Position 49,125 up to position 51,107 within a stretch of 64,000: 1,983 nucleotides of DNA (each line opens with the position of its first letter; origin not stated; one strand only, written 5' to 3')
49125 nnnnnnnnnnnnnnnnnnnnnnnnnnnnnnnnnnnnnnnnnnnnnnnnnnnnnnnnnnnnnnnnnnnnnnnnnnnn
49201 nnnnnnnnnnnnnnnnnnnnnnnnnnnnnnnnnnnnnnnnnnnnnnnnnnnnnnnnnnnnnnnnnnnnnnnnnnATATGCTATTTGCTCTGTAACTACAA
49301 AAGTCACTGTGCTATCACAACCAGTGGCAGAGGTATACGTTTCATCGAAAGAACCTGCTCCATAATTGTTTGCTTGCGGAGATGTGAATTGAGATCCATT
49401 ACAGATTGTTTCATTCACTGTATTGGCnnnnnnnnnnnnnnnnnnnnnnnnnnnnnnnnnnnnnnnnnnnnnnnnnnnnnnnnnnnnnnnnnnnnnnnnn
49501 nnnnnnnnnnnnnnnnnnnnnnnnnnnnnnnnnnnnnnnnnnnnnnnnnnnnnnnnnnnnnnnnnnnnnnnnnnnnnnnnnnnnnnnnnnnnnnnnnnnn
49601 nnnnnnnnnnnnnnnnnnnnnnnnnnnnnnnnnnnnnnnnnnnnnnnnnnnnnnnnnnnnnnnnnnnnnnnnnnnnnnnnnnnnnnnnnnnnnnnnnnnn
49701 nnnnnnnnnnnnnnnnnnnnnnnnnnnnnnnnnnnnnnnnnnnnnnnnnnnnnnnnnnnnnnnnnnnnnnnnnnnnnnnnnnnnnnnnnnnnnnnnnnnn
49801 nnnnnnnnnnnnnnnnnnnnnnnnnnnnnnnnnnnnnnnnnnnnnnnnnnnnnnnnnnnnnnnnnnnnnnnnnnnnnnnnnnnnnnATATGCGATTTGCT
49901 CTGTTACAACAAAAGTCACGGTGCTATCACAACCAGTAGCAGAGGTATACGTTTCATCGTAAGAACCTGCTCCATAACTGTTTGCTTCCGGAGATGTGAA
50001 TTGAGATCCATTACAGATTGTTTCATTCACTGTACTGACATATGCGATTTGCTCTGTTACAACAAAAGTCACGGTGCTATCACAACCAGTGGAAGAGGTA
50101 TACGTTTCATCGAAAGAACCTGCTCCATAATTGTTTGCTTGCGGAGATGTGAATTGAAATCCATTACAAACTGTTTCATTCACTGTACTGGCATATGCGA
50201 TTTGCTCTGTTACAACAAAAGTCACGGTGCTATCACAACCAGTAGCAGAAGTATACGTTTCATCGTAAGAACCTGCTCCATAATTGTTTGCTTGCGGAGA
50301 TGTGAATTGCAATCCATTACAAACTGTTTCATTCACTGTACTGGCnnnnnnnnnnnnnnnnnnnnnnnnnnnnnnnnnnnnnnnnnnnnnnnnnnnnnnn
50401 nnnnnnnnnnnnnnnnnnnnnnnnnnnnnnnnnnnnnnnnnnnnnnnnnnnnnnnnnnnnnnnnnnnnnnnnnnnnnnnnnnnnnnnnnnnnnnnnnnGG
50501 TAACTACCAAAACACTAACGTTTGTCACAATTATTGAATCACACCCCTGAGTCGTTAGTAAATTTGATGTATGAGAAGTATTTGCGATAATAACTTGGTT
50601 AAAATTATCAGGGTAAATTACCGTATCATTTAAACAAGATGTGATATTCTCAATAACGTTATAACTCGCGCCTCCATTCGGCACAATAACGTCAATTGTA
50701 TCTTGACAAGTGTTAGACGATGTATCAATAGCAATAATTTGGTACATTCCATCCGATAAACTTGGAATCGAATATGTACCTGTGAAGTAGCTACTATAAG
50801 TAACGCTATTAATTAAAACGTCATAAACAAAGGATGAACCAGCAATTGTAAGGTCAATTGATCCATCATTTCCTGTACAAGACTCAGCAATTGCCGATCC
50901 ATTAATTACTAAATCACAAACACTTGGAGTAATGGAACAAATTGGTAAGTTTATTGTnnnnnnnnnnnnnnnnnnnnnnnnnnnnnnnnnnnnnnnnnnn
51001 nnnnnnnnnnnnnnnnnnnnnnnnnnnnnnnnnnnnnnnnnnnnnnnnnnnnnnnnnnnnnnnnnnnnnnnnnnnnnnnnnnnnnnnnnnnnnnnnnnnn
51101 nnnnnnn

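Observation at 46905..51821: Candidate T9SS-anchored ice adhesin: DUF3494 head on a stalk of 19 near-identical 51-aa repeats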

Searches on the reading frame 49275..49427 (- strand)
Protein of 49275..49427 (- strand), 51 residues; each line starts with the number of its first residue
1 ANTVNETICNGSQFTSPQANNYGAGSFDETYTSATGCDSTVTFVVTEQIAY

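Call 29: search_protein_representatives(alignment_id=A1)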
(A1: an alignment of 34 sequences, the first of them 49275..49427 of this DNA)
Query: 34 sequences, 51 profile positions. Proteins with E-value up to 0.001 (for the whole library): 32097; up to 1e-10: 20849; up to 1e-30: 9344. The best 150 are listed.
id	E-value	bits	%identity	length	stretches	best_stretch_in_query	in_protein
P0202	0.0e+00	3126.0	-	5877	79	4-50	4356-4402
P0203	0.0e+00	2813.7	-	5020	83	3-49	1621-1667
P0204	0.0e+00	2722.8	-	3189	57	2-50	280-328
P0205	0.0e+00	2381.3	-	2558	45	2-50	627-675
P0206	0.0e+00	2290.3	-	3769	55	3-49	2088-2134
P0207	0.0e+00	2188.8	-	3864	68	2-49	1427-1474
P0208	0.0e+00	2098.5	-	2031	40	2-50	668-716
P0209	0.0e+00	2059.4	-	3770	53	2-50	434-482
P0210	0.0e+00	2007.1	-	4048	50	4-49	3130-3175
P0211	0.0e+00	1941.5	-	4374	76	3-50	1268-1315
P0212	0.0e+00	1888.1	-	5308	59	4-51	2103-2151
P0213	0.0e+00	1886.0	-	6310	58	3-50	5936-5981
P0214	0.0e+00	1867.9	-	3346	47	6-49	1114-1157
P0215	0.0e+00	1841.5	-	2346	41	1-49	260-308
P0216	0.0e+00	1822.0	-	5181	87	4-50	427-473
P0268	0.0e+00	1182.3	-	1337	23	2-49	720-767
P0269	0.0e+00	1182.0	-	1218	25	3-50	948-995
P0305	0.0e+00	1042.0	-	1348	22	5-50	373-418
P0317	0.0e+00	1016.5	-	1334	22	2-49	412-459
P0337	2.9e-298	978.5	-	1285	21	6-50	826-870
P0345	2.9e-294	965.6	-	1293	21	2-50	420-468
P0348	1.8e-292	959.9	-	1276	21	3-50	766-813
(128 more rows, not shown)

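Call 31: search_protein_families(library=pfam, proteins=[P0269, P0337, P0348, P0345, P0268, P0317, P0305], max_evalue=0.001)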
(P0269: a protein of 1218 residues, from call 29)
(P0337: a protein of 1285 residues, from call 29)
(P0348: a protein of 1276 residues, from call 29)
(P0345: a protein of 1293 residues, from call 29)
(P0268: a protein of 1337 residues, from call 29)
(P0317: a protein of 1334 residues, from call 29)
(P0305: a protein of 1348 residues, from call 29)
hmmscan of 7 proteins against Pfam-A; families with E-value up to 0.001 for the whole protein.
P0269 (1218 aa): 1 family
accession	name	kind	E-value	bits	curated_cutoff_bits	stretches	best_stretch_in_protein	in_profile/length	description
PF24343.1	OB_DEPS-1_1st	-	1.5e-08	35.6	27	0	799-815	58-74/84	P-granule-associated protein DEPS-1, first OB-fold domain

P0337 (1285 aa): 1 family
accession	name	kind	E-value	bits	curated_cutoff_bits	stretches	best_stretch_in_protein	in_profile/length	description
PF18962.6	Por_Secre_tail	-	5.4e-07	30.2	27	1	1208-1273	3-67/75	Secretion system C-terminal sorting domain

P0348 (1276 aa): 1 family
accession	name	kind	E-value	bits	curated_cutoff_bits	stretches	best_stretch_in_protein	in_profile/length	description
PF18962.6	Por_Secre_tail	-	2.7e-08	34.4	27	1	1202-1273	3-74/75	Secretion system C-terminal sorting domain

P0345 (1293 aa): 1 family
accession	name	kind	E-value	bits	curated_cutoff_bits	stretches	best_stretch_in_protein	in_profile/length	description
PF18962.6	Por_Secre_tail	-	3.4e-08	34.1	27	1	1217-1286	3-72/75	Secretion system C-terminal sorting domain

P0268 (1337 aa): 2 families
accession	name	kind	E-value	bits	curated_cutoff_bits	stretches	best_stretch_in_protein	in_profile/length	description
PF18962.6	Por_Secre_tail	-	5.8e-11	43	27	1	1263-1327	1-67/75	Secretion system C-terminal sorting domain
PF14460.11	Prok-E2_D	-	8.3e-06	26.1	25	0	46-68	86-108/171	Prokaryotic E2 family D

P0317 (1334 aa): 1 family
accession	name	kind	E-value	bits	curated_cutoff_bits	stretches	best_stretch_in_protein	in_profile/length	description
PF18962.6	Por_Secre_tail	-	1.2e-12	48.4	27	1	1258-1331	3-75/75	Secretion system C-terminal sorting domain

P0305 (1348 aa): 2 families
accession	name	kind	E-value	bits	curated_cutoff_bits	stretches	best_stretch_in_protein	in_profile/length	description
PF18962.6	Por_Secre_tail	-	1.4e-06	28.9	27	1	1272-1336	3-67/75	Secretion system C-terminal sorting domain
PF07419.17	PilM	-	5.7e-05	23.5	25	0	140-185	42-87/136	PilM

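Call 49: search_solved_structures(query=A1, max_evalue=1, show_alignments=2)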
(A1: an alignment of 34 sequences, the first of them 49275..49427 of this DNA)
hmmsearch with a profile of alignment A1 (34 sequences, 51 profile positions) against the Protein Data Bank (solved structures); distinct sequences matched with E-value up to 1: 2.
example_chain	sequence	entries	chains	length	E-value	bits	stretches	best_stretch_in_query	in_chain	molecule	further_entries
5fub_A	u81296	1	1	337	0.75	13.3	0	26-42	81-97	PROTEIN ARGININE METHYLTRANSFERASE 2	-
5g02_A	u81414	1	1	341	0.77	13.3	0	26-42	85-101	PROTEIN ARGININE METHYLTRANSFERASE 2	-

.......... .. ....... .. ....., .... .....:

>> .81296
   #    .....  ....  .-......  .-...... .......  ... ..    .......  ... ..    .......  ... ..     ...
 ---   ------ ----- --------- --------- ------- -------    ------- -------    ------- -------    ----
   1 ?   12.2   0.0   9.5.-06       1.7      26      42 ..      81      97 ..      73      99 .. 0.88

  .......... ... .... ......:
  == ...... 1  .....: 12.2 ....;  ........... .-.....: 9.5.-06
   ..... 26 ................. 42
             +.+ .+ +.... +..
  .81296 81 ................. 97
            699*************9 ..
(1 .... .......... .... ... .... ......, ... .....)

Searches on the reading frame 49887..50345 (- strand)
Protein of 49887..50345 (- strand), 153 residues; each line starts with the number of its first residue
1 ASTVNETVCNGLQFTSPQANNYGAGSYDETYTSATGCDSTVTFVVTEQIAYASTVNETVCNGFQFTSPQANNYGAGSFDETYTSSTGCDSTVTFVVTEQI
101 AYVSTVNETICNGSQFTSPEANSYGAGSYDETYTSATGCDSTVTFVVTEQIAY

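Call 44: predict_structure(alignment_id=A2)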
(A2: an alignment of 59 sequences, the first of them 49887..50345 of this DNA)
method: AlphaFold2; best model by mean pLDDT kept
length: 153 residues; sequences in the alignment: 59
mean_pLDDT: 92.4   pTM: 0.64
mean pLDDT of the five models: 92.4, 91.5, 89.9, 88.1, 82.7
residues with pLDDT >= 90: 118; 70-90: 35; 50-70: 0; < 50: 0
segments of 3 or more residues with pLDDT < 50: none
pLDDT, mean of each block of 10 residues (from residue 1): 94 88 92 95 94 94 88 90 91 94 95 93 93 93 96 84
secondary structure, 60 per line:
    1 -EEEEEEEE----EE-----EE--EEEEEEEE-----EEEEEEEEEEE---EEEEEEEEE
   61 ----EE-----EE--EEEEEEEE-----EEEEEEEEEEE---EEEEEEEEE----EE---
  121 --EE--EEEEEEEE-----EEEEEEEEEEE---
elements in order: E2-9 E25-32 E38-48 E52-60 E76-83 E89-99 E103-111 E127-134 E140-150

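Call 48: fold_search(model_id=the predicted structure, library=pdb)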
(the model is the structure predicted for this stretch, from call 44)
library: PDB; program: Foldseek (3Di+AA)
matches with E <= 10: 547; with E <= 0.001: 2
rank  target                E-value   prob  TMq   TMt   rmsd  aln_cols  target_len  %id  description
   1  9flp_A                2.7e-05  1.00  0.41  0.11   7.5       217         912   16  CryoEM structure of the neck (1403-2314) in the grappling hook protein A (GhpA) in the bacterium Aureispira sp. CCB-QB (released 2024-10-16)
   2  9fls_A                2.3e-04  1.00  0.45  0.25   7.6       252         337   13  CryoEM structure of the fragment-3 (2061-2397) in the grappling hook protein A (GhpA) in the bacterium Aureispira sp.  (released 2024-10-16)
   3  9flw_A                2.2e-03  0.99  0.43  0.18   9.6       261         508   15  CryoEM structure of the fragment-6 (3571-4078) in the grappling hook protein A (GhpA) in the bacterium Aureispira sp.  (released 2024-10-16)
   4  8yke                  2.2e-03  0.98  0.22  0.21   8.5       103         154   18  Structure of two consecutively arrayed Rib domains (Rib8-9) from surface adhesin of Limosilactobacillus reuteri (released 2025-03-05)
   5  9fly_A                2.6e-03  1.00  0.44  0.12   6.1       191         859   16  CryoEM structure of the base (4151-5009) in the grappling hook protein A (GhpA) in the bacterium Aureispira sp. CCB-QB (released 2024-10-16)
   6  5k8g                  4.0e-03  0.92  0.23  0.10   8.6       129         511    9  Crystal structure of a putative peptide-binding domain of MpAFP (released 2017-09-06)
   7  6x6q_A                4.8e-03  0.92  0.23  0.10   8.5       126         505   10  Peptide-bound structure of Marinomonas primoryensis peptide-binding domain (released 2021-09-01)
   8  6x5w_A                5.7e-03  0.87  0.21  0.09   9.9       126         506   10  Peptide-bound structure of Marinomonas primoryensis peptide-binding domain (released 2021-09-01)
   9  6s5y_H                8.1e-03  0.57  0.17  0.16  13.0       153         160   14  Structure of tandemly arrayed consecutive Rib domains (Rib2R) from Group B Streptococcal species Streptococcus agalact (released 2019-12-11)
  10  4r6u_C                8.6e-03  0.21  0.16  0.10  20.0       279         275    9  IL-18 receptor complex (released 2014-10-15)
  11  6s5y_B                9.7e-03  0.84  0.19  0.19  11.8       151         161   12  Structure of tandemly arrayed consecutive Rib domains (Rib2R) from Group B Streptococcal species Streptococcus agalact (released 2019-12-11)
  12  8egx_A                1.2e-02  0.41  0.21  0.12  13.5       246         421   11  Complex of Fat4(EC1-4) bound to Dchs1(EC1-4) (released 2023-02-22)
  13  6x5v_A                1.4e-02  0.82  0.23  0.10   8.7       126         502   10  Peptide-bound structure of Marinomonas primoryensis peptide-binding domain (released 2021-09-01)
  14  6s5y_A                1.9e-02  0.41  0.16  0.16  12.8       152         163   13  Structure of tandemly arrayed consecutive Rib domains (Rib2R) from Group B Streptococcal species Streptococcus agalact (released 2019-12-11)
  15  4r6u_A                2.1e-02  0.23  0.18  0.11  17.9       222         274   11  IL-18 receptor complex (released 2014-10-15)
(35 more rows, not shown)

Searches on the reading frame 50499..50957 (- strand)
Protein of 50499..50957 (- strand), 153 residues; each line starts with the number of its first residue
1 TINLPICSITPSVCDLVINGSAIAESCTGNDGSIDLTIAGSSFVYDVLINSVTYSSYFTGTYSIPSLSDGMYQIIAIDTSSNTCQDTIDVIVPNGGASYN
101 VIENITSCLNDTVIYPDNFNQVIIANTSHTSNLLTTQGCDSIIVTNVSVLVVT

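Call 8: search_protein_families(library=pfam, proteins=[window:50499-50957:-], max_evalue=10)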
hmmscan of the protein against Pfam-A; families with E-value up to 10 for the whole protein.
seq(153 aa): 1 family
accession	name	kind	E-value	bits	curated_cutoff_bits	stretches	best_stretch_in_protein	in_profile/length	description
PF13573.12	SprB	-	0.012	15.6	28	1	26-45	8-28/37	SprB repeat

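Call 9: search_protein_families(library=ncbifam, proteins=[window:50499-50957:-], max_evalue=10)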
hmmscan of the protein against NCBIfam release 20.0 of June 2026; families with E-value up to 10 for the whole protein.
seq(153 aa): 0 families
